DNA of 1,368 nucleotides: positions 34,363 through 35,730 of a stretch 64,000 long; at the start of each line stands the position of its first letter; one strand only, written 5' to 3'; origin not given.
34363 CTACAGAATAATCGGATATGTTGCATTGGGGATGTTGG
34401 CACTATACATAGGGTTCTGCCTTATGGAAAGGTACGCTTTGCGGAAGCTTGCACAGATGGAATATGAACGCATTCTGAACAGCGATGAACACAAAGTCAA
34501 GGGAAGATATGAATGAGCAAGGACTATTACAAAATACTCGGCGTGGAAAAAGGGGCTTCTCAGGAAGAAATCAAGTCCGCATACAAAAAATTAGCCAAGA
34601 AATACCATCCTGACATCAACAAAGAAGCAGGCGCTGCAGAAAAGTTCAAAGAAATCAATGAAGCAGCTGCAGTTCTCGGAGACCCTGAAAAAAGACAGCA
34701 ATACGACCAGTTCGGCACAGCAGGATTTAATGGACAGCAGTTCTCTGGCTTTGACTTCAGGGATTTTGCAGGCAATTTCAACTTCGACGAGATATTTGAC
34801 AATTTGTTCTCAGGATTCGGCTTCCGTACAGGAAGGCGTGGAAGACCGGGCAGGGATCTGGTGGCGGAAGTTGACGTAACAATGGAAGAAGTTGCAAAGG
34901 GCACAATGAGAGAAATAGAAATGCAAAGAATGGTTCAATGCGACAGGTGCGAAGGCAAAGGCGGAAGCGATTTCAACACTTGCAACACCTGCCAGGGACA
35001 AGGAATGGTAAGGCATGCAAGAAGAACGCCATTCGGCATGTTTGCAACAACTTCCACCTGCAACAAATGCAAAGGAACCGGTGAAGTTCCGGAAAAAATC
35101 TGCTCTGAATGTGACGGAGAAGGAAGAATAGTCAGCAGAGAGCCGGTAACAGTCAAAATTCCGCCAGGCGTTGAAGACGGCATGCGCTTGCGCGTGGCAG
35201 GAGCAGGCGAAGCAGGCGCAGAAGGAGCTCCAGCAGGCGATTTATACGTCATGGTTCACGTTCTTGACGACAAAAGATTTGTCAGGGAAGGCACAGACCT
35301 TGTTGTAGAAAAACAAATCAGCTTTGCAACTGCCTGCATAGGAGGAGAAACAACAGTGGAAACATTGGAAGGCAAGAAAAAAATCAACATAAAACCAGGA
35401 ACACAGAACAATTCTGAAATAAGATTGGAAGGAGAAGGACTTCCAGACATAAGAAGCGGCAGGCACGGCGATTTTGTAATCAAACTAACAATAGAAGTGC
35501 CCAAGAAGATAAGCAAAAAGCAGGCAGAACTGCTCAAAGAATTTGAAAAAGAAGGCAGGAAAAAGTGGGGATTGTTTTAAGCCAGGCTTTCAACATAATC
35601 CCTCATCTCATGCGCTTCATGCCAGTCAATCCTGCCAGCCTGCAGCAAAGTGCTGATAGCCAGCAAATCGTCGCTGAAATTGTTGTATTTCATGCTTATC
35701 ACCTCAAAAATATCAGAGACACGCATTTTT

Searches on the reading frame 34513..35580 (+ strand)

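Call 17: search_protein_families(library=pfam, proteins=[window:34513-35580:+], max_evalue=0.01)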
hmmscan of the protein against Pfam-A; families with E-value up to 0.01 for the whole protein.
window:34513-35580:+ (355 aa): 7 families
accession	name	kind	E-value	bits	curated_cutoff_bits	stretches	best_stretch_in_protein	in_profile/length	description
PF01556.23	DnaJ_C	-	5.4e-45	153.6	26.6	1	117-330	2-152/152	DnaJ C terminal domain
PF00226.36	DnaJ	-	1.9e-27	95.6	27.8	1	4-65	1-63/63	DnaJ domain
PF00684.25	DnaJ_CXXCXGXG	-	3.8e-15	56.3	32.7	1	143-204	1-65/65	DnaJ central domain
PF21002.2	TMEM106_N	-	0.00018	22.5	24.5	1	123-166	23-66/91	Transmembrane protein 106 N-terminal region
PF25433.1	DUF7895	-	0.00074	20.3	27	0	180-208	2-25/75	Domain of unknown function (DUF7895)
PF25436.1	BSD2_CRD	-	0.0066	17.1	27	0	141-204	3-58/69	BSD2 cysteine rich domain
PF15777.11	Anti-TRAP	-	0.0078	16.6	32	0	182-207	12-43/59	Tryptophan RNA-binding attenuator protein inhibitory protein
